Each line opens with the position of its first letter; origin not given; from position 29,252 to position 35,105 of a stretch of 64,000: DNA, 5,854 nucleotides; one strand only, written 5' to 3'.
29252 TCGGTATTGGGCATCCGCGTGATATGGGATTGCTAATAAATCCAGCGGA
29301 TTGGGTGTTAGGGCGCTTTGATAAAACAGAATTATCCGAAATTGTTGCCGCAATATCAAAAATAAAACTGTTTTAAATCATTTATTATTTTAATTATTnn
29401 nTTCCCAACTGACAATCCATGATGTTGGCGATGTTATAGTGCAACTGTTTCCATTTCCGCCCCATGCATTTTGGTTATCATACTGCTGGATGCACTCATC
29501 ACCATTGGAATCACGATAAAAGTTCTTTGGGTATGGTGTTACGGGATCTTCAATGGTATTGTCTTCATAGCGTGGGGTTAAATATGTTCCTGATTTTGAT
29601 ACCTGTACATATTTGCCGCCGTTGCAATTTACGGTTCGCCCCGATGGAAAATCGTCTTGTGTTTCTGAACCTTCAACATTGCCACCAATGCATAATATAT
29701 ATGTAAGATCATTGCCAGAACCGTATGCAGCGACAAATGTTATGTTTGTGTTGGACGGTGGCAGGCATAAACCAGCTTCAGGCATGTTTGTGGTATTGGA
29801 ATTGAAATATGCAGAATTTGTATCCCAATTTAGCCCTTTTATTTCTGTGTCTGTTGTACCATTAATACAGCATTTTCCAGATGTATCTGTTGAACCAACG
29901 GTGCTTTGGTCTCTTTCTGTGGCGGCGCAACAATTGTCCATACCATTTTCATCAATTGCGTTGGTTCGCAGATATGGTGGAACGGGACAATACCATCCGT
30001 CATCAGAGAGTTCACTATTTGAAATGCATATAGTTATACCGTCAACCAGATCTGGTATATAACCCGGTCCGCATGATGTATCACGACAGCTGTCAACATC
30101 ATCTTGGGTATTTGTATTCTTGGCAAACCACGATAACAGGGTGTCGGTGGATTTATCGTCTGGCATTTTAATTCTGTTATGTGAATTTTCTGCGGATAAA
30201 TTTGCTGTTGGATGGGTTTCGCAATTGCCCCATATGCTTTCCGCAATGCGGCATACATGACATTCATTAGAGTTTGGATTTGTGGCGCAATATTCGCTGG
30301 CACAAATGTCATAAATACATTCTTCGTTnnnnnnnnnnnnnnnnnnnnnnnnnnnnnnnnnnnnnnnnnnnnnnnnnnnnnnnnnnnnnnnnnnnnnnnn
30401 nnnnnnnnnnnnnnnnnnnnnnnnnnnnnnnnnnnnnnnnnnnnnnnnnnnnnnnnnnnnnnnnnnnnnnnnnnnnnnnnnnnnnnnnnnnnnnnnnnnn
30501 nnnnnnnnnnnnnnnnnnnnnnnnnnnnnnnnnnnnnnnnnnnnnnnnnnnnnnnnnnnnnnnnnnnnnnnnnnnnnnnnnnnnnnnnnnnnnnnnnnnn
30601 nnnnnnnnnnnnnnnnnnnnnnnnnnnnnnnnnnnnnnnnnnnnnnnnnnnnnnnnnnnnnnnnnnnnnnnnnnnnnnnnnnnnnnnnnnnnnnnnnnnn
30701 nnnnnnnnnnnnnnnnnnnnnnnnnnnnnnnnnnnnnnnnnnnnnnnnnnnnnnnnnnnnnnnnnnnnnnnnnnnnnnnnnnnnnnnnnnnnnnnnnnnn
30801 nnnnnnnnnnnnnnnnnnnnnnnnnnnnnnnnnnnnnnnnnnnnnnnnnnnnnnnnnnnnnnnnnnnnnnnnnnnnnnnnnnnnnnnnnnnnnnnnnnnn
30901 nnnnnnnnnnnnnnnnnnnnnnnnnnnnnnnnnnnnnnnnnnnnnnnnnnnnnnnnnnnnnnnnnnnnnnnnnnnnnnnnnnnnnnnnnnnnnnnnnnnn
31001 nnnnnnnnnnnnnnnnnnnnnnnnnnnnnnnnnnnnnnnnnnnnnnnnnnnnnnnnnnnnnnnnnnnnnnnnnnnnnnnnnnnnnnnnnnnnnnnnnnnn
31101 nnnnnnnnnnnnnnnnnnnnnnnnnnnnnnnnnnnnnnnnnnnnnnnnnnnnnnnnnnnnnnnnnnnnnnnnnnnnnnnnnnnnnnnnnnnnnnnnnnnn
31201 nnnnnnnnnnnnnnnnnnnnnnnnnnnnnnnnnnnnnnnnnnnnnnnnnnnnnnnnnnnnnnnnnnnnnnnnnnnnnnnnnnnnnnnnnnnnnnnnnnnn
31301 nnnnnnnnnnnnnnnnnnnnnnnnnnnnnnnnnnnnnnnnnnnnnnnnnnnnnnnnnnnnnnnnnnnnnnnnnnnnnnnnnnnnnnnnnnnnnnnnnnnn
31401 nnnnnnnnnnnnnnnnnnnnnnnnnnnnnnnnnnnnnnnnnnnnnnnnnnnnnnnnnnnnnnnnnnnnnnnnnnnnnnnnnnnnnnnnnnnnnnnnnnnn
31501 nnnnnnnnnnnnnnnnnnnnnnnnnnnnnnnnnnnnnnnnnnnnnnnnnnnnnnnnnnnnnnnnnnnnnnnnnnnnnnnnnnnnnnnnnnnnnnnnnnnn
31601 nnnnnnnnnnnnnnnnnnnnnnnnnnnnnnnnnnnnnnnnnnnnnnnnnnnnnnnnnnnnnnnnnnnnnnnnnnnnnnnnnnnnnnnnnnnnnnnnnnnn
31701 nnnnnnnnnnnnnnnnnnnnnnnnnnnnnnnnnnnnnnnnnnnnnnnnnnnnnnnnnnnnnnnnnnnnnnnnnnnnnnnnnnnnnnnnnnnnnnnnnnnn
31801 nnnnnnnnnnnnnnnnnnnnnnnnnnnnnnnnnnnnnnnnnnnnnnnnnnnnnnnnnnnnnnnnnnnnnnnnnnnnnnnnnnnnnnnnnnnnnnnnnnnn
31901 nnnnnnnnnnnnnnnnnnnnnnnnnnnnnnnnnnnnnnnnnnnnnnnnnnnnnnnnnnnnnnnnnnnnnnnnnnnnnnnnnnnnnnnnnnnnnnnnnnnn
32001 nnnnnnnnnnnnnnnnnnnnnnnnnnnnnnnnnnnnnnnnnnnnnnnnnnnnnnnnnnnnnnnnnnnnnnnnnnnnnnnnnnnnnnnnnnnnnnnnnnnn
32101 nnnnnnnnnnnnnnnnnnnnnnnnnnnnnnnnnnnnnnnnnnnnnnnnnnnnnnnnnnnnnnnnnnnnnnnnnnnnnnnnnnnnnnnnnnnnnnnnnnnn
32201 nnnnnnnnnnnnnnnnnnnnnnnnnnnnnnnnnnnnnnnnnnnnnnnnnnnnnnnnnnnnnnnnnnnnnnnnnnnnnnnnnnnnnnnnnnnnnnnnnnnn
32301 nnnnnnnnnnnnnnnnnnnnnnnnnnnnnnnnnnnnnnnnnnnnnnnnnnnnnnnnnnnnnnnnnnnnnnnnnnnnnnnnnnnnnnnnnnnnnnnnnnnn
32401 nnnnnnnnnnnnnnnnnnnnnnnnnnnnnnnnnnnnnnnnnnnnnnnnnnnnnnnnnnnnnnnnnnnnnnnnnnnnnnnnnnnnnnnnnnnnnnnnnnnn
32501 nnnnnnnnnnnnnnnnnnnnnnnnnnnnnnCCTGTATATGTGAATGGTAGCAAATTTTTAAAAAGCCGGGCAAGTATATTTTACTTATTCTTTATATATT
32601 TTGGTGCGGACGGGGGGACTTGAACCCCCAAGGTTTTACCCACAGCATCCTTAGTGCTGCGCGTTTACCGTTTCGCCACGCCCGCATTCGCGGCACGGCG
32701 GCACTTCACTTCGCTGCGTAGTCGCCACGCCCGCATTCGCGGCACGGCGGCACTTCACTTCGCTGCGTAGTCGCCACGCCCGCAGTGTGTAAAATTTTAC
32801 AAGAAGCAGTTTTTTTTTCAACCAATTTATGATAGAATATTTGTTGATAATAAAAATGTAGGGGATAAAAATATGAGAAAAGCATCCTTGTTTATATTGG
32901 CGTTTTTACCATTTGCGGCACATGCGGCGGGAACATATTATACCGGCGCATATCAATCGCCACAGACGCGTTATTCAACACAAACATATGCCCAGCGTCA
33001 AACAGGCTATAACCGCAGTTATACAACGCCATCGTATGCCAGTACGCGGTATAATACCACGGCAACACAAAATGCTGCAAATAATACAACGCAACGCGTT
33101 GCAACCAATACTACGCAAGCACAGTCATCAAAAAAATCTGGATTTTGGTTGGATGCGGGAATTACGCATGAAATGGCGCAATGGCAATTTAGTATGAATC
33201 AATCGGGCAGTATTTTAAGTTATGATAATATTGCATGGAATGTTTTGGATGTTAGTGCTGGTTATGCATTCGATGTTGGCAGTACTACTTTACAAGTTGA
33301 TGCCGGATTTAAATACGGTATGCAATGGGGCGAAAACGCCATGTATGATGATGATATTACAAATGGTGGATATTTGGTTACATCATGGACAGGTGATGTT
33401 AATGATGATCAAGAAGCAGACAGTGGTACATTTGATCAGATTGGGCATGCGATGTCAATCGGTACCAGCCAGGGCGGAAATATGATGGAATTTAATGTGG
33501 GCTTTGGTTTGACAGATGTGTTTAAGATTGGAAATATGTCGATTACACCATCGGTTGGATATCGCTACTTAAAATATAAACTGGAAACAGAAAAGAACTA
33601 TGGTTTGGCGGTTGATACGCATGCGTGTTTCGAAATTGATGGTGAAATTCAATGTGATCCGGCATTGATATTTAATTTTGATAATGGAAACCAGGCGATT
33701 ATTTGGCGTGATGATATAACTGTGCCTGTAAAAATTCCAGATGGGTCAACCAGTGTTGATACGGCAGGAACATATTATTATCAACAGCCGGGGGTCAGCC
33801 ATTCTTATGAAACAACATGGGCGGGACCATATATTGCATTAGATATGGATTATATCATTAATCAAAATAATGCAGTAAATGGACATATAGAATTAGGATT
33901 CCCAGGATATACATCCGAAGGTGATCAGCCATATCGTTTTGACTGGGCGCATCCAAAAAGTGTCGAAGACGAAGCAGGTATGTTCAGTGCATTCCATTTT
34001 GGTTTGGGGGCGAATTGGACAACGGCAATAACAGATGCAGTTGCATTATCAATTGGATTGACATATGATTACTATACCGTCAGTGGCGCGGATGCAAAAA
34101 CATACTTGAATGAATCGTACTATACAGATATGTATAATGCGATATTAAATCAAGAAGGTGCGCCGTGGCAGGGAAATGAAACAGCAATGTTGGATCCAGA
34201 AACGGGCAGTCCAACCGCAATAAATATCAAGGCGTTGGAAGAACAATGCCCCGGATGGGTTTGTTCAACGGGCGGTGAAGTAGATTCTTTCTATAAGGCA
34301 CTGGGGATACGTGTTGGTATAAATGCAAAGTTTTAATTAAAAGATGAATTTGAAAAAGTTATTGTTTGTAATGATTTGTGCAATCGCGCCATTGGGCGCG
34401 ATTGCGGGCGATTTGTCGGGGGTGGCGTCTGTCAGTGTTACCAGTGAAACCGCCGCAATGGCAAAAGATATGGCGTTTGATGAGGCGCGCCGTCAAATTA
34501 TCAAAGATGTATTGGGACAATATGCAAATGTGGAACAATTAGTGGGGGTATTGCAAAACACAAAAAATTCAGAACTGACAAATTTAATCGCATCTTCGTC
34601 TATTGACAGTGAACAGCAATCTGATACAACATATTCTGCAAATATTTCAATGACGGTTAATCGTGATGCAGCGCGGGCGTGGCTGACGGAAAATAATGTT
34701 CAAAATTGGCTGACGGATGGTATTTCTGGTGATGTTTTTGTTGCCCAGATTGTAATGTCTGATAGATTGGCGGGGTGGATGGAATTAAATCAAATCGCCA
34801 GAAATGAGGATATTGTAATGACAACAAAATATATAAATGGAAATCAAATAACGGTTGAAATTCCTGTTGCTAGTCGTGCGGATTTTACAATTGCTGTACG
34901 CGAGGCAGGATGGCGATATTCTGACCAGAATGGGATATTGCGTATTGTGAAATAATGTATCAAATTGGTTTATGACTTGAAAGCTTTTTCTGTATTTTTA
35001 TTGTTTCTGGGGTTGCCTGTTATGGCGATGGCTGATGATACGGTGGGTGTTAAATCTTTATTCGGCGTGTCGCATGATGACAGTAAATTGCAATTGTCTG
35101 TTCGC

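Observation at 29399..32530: Third, dispersed paralog of the Cys-rich family with an Arg/Ser/Thr-rich spacer and an extra C-terminal module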

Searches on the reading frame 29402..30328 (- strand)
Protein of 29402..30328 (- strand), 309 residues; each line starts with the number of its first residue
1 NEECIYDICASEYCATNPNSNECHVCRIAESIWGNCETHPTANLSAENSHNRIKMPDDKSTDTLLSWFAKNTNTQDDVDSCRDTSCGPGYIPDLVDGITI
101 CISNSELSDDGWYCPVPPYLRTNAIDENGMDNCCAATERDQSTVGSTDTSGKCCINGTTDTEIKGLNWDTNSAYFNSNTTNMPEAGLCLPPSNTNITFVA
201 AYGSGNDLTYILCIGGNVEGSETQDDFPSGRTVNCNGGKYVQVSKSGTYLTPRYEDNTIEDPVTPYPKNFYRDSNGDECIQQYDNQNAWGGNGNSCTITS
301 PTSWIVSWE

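Call 61: predict_structure(alignment_id=A4)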
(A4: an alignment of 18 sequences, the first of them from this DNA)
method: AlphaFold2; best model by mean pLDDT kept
length: 309 residues; sequences in the alignment: 18
mean_pLDDT: 70.0   pTM: 0.61
mean pLDDT of the five models: 70.0, 69.9, 69.3, 68.5, 66.5
residues with pLDDT >= 90: 33; 70-90: 127; 50-70: 108; < 50: 41
segments of 3 or more residues with pLDDT < 50: 1-3, 37-42, 47-56, 77-84, 223-226, 257-261
pLDDT, mean of each block of 10 residues (from residue 1): 58 76 67 52 48 46 56 52 51 63 71 62 56 76 80 87 85 73 74 88 92 87 52 84 92 61 74 82 69 72 86
secondary structure, 60 per line:
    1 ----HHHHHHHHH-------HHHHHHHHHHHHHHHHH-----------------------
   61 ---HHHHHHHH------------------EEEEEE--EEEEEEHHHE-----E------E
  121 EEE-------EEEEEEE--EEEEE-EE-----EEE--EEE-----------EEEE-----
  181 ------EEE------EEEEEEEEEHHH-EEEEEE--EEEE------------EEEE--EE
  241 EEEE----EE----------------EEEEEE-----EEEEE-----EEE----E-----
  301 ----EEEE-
elements in order: H5-13 H21-37 H64-71 E90-95 E98-103 E120-123 E131-137 E140-144 E153-155 E158-160 E172-175 E187-189 E196-204 E209-214 E217-220 E233-236 E239-244 E267-272 E278-282 E288-290 E305-308

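Call 63: fold_search(model_id=the predicted structure, library=pdb)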
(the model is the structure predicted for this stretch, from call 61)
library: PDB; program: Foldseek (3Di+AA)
matches with E <= 10: 234; with E <= 0.001: 0
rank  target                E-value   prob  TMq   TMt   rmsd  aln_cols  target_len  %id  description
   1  1i3s_B                4.8e-01  0.11  0.10  0.11  11.1        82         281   10  THE 2.7 ANGSTROM RESOLUTION CRYSTAL STRUCTURE OF A MUTATED BACULOVIRUS P35 AFTER CASPASE CLEAVAGE (released 2001-10-24)
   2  1p35_B                5.4e-01  0.11  0.10  0.11   8.4        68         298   13  CRYSTAL STRUCTURE OF BACULOVIRUS P35 (released 1999-06-01)
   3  7op2_C                6.5e-01  0.06  0.09  0.13  13.9       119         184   12  Chadox1/ Chimpanzee adenovirus Y25 fiber knob protein (released 2021-06-23)
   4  1i3s_A                6.9e-01  0.09  0.10  0.11  10.6        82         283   11  THE 2.7 ANGSTROM RESOLUTION CRYSTAL STRUCTURE OF A MUTATED BACULOVIRUS P35 AFTER CASPASE CLEAVAGE (released 2001-10-24)
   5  8ofu_B                7.7e-01  0.02  0.08  0.11  16.4       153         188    8  Human adenovirus type 53 fiber-knob protein (released 2023-09-20)
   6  7op2_B                8.2e-01  0.05  0.09  0.13  14.0       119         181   12  Chadox1/ Chimpanzee adenovirus Y25 fiber knob protein (released 2021-06-23)
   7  7op2_L                8.7e-01  0.05  0.09  0.13  13.9       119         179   12  Chadox1/ Chimpanzee adenovirus Y25 fiber knob protein (released 2021-06-23)
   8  4c47_B                8.7e-01  0.05  0.09  0.14  15.1       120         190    8  Salmonella enterica trimeric lipoprotein SadB (released 2014-01-08)
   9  1uxb_A                8.7e-01  0.04  0.07  0.11  13.7       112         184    7  ADENOVIRUS AD19p FIBRE HEAD in complex with sialyl-lactose (released 2004-07-01)
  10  7ajp_A                8.7e-01  0.02  0.07  0.10  14.0       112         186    8  Crystal Structure of Human Adenovirus 56 Fiber Knob (released 2021-01-13)
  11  1p35_A                9.2e-01  0.07  0.11  0.11  11.4       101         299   10  CRYSTAL STRUCTURE OF BACULOVIRUS P35 (released 1999-06-01)
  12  7op2_A                9.2e-01  0.05  0.09  0.13  15.9       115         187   11  Chadox1/ Chimpanzee adenovirus Y25 fiber knob protein (released 2021-06-23)
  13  8bqu_C                9.8e-01  0.02  0.11  0.17  17.6       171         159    9  Molecular basis of ZP3/ZP1 heteropolymerization: crystal structure of a native vertebrate egg coat filament (released 2024-03-13)
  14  1i4e_A                1.2e+00  0.08  0.10  0.11   8.2        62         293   10  CRYSTAL STRUCTURE OF THE CASPASE-8/P35 COMPLEX (released 2001-03-28)
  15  7op2_K                1.2e+00  0.04  0.09  0.13  13.9       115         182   11  Chadox1/ Chimpanzee adenovirus Y25 fiber knob protein (released 2021-06-23)
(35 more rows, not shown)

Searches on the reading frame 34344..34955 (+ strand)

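Call 26: search_protein_families(library=ncbifam, proteins=[window:34344-34955:+], max_evalue=1)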
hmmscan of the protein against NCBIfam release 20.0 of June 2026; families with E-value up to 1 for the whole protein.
window:34344-34955:+ (203 aa): 0 families

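Call 73: search_protein_families(library=pfam, proteins=[window:34344-34955:+], max_evalue=1)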
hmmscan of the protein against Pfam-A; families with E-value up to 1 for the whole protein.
window:34344-34955:+ (203 aa): 1 family
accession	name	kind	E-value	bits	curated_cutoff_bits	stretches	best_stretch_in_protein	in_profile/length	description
PF20736.2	Glyco_hydro127M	-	0.038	14.6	24.2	0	157-191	21-55/95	Beta-L-arabinofuranosidase, GH127 middle domain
